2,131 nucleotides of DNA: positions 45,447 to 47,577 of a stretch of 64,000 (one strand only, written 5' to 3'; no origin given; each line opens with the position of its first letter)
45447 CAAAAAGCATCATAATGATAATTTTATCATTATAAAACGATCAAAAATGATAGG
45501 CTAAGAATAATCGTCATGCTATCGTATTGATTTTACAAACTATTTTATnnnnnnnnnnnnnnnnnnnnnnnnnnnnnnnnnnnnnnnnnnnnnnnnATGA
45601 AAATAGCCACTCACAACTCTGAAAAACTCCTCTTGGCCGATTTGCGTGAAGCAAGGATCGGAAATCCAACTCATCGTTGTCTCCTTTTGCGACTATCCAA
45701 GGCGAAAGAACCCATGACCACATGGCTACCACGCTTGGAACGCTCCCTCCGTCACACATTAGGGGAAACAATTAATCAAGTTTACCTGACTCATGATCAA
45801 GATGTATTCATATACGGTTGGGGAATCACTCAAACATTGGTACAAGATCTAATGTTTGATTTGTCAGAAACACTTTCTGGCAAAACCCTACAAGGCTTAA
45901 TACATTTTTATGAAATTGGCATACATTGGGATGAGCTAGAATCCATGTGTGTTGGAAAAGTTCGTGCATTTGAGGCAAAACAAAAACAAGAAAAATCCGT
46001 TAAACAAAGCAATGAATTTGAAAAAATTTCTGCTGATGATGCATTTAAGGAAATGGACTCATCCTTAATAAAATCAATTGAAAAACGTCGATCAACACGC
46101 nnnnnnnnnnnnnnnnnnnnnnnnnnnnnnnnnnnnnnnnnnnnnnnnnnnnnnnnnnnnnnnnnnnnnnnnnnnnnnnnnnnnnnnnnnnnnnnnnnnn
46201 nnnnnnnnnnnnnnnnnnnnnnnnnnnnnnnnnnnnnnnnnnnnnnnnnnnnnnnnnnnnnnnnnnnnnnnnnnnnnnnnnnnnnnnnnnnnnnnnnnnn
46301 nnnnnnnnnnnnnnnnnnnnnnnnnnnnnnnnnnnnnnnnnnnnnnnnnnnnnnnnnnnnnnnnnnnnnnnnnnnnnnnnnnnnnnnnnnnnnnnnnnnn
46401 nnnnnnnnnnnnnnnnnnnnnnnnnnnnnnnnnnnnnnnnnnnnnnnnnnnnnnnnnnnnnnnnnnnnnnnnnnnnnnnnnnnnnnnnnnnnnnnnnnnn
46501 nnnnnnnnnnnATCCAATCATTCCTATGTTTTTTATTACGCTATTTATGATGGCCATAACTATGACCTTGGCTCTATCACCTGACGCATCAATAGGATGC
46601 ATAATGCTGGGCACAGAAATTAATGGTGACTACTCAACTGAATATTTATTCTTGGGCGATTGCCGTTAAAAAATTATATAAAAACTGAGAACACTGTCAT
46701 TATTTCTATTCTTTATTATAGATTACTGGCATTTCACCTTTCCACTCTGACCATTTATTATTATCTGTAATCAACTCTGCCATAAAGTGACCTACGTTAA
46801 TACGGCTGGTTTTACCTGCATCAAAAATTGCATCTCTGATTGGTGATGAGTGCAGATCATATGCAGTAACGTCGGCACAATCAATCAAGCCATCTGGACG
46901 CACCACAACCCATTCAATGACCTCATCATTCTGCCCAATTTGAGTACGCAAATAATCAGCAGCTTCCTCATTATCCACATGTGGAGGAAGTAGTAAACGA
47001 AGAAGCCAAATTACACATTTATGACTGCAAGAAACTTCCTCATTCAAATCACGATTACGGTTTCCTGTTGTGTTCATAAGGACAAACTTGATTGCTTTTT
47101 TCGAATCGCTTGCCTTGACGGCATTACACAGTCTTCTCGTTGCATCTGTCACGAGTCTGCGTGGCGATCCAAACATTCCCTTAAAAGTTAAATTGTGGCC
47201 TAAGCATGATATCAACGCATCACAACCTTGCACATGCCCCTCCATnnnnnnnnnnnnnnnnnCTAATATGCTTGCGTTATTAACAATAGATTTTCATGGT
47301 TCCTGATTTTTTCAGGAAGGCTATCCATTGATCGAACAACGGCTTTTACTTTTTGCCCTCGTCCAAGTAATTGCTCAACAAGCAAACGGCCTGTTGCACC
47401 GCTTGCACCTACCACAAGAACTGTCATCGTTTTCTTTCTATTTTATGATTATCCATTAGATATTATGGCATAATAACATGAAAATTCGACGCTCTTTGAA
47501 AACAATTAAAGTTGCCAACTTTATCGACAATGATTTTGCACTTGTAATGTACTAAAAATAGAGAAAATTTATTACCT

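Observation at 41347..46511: Complete H-NOX to hybrid kinase/HPt to sigma-54 activator to sigma-54 promoter to REC-protein circuit in one 5-kb block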

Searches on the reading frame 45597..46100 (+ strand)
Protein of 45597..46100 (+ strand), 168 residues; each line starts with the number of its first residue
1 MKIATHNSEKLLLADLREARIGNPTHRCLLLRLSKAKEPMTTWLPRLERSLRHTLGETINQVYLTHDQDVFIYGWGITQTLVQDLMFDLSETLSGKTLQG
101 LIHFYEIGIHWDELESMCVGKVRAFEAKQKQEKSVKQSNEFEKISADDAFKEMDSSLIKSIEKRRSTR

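Call 34: search_solved_structures(query=A2, max_evalue=1)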
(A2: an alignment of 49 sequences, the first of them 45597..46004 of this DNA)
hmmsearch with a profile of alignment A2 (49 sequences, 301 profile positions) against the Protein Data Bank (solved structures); distinct sequences matched with E-value up to 1: 305 (the best 60 are shown).
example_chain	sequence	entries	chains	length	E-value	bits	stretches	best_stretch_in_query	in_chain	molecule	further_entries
6er7_A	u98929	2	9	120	7.5e-24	87.7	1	171-282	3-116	120aa long hypothetical chemotaxis protein (CheY)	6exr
4iga_A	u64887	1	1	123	1.8e-22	83.2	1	171-282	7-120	Chemotaxis protein CheY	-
1tmy_A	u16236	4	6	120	2.1e-22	82.9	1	171-282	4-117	CHEY PROTEIN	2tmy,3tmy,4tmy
1u0s_Y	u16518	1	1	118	2.4e-22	82.8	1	171-282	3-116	Chemotaxis protein cheY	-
6c40_B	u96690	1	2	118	2e-21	79.7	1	171-282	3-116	Chemotaxis protein CheY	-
9rhz_C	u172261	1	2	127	5.8e-21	78.2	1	167-281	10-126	Chemotaxis protein CheY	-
4qyw_A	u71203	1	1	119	9.1e-21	77.6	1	171-282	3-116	Chemotaxis protein CheY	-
9xzo_A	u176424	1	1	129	1.5e-20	76.9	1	170-283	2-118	De novo protein M1X0B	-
8q52_A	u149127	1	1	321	1.5e-19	73.6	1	170-270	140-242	Leucine-specific-binding protein,Chemotaxis protein CheY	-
3hzh_A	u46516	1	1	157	7.2e-18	68.1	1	171-280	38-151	Chemotaxis response regulator (CheY-3)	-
4d6x_A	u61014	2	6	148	2.2e-16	63.2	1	170-284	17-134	BACTERIAL REGULATORY, FIS FAMILY PROTEIN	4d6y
9phz_E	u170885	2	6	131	6.3e-16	61.7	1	169-281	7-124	Stage 0 sporulation protein A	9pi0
2lle_A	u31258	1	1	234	9.2e-16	61.1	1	198-268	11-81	Chemotaxis protein CheY, Imidazole glycerol phosphate synthase subunit HisF chimera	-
5x5j_A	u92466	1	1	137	3.3e-15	59.3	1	169-280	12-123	AdeR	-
5xjp_A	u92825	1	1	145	3.6e-15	59.2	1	169-281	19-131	AdeR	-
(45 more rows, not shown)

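Call 39: predict_structure(alignment_id=A2)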
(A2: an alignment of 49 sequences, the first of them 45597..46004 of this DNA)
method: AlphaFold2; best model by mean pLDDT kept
length: 136 residues; sequences in the alignment: 49
mean_pLDDT: 93.1   pTM: 0.86
mean pLDDT of the five models: 93.1, 91.8, 91.1, 90.5, 90.3
residues with pLDDT >= 90: 118; 70-90: 17; 50-70: 1; < 50: 0
segments of 3 or more residues with pLDDT < 50: none
pLDDT, mean of each block of 10 residues (from residue 1): 90 96 95 93 95 91 96 94 94 88 95 97 94 82
secondary structure, 60 per line:
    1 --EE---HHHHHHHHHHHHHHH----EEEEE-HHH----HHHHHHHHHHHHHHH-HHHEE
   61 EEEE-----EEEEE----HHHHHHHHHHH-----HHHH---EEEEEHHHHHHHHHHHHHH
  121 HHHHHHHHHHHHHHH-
elements in order: H8-22 E27-31 H40-54 E59-64 E70-74 H79-89 H95-98 E102-106 H107-135

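Call 42: fold_search(model_id=the predicted structure, library=pdb)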
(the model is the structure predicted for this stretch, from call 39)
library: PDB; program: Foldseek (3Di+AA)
matches with E <= 10: 1040; with E <= 0.001: 0
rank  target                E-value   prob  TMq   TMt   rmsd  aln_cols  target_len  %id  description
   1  6khu                  2.1e-02  0.90  0.42  0.43   6.1       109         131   12  The crystal structure of a DGC protein from Thermotoga maritima (released 2020-07-22)
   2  3pjw                  2.4e-02  0.80  0.42  0.17   5.6       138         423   16  Structure of Pseudomonas fluorescence LapD GGDEF-EAL dual domain, I23 (released 2011-02-09)
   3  6wxp_B                3.4e-02  0.63  0.37  0.33   9.8       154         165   11  De novo TIM barrel-ferredoxin fold fusion homodimer with 4-glutamate centre TFD-EE (released 2020-11-25)
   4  6wxo_B                4.4e-02  0.54  0.35  0.29   8.8       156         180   12  De novo TIM barrel-ferredoxin fold fusion homodimer with 2-histidine 2-glutamate centre TFD-HE (released 2020-11-25)
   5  6zv9_B                6.0e-02  0.41  0.36  0.31   9.3       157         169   12  Terbium(III)-bound de novo TIM barrel-ferredoxin fold fusion dimer with 4-glutamate binding site and tryptophan antenn (released 2020-11-25)
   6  3cw2_C                6.5e-02  0.57  0.30  0.18   6.2        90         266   10  Crystal structure of the intact archaeal translation initiation factor 2 from Sulfolobus solfataricus . (released 2009-01-06)
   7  6zv9_A                7.3e-02  0.57  0.39  0.33   9.6       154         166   12  Terbium(III)-bound de novo TIM barrel-ferredoxin fold fusion dimer with 4-glutamate binding site and tryptophan antenn (released 2020-11-25)
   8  5nvm_C                7.8e-02  0.82  0.39  0.35   5.2        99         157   14  Crystal structure of the human 4EHP-GIGYF2 complex lacking the auxiliary sequences (released 2017-07-26)
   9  3hva_A                7.8e-02  0.77  0.45  0.40   7.5       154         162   12  Crystal structure of FimX GGDEF domain from Pseudomonas aeruginosa (released 2009-08-18)
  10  2qn6_B                8.9e-02  0.35  0.29  0.39   6.4        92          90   10  Structure of an archaeal heterotrimeric initiation factor 2 reveals a nucleotide state between the GTP and the GDP sta (released 2007-11-06)
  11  3ab2_G                9.5e-02  0.75  0.36  0.15   4.7        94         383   14  Crystal structure of aspartate kinase from Corynebacterium glutamicum in complex with threonine (released 2010-06-23)
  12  3hvw                  9.5e-02  0.66  0.38  0.34   4.3       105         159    8  Crystal Structure of the GGDEF domain of the PA2567 protein from Pseudomonas aeruginosa, Northeast Structural Genomics C (released 2009-06-23)
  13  6u9d_X                1.1e-01  0.54  0.37  0.23  16.6       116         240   14  Saccharomyces cerevisiae acetohydroxyacid synthase (released 2020-07-15)
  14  7e6g_A                1.2e-01  0.60  0.47  0.28   9.1       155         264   14  Crystal structure of diguanylate cyclase SiaD in complex with its activator SiaC from Pseudomonas aeruginosa (released 2021-09-22)
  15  6wxp_A                1.4e-01  0.28  0.34  0.29   9.3       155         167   13  De novo TIM barrel-ferredoxin fold fusion homodimer with 4-glutamate centre TFD-EE (released 2020-11-25)
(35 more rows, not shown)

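Call 44: search_protein_families(library=pfam, proteins=[window:45597-46100:+], max_evalue=10)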
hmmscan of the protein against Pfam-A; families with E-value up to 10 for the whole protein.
window:45597-46100:+ (168 aa): 0 families

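Call 52: search_protein_representatives(protein=window:45597-46004:+)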
Query: 136 residues. Proteins with E-value up to 0.001 (for the whole library): 35; up to 1e-10: 6; up to 1e-30: 2. The best 35 are listed.
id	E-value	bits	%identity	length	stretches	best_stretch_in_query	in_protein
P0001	1.6e-79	280.4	94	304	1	1-136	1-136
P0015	1.5e-33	131.6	51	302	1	1-128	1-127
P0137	1.9e-13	66.6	32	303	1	2-130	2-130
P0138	8.6e-13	64.5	36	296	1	14-125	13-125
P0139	9.9e-13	64.3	33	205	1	3-134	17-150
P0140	1.9e-11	60.1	33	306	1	6-122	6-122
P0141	4.1e-10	55.8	28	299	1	2-131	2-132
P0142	1.8e-08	50.5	26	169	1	3-129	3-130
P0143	1.9e-08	50.4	25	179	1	4-128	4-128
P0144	2.1e-08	50.3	29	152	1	5-129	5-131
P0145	3.8e-08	49.4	28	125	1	3-122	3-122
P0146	1.4e-07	47.6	34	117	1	1-91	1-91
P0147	1.4e-07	47.6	28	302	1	6-132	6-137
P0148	1.9e-07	47.1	31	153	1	1-123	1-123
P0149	3.1e-07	46.5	25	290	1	4-126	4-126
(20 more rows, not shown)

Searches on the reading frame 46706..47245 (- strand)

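Call 3: search_protein_families(library=pfam, proteins=[window:46706-47245:-], max_evalue=0.01)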
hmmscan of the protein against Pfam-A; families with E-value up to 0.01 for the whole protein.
window:46706-47245:- (179 aa): 1 family
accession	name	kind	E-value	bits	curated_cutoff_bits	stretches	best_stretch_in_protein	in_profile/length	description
PF13460.12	NAD_binding_10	-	3.8e-09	37.1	27.2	1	3-161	56-183/184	NAD(P)H-binding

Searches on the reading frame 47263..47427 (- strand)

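Call 3: search_protein_families(library=pfam, proteins=[window:47263-47427:-], max_evalue=0.01)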
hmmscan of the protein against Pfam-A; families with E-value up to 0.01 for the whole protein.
window:47263-47427:- (54 aa): 4 families
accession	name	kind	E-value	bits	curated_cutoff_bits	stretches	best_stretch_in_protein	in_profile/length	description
PF13460.12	NAD_binding_10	-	1.9e-07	31.6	27.2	1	7-47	1-41/184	NAD(P)H-binding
PF05368.20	NmrA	-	1.8e-05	24.9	27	1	2-35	4-37/298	NmrA-like family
PF01370.27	Epimerase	-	0.0004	20.3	20.9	1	3-44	1-42/240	NAD dependent epimerase/dehydratase family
PF16363.11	GDP_Man_Dehyd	-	0.0072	16.3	27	1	4-38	1-35/332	GDP-mannose 4,6 dehydratase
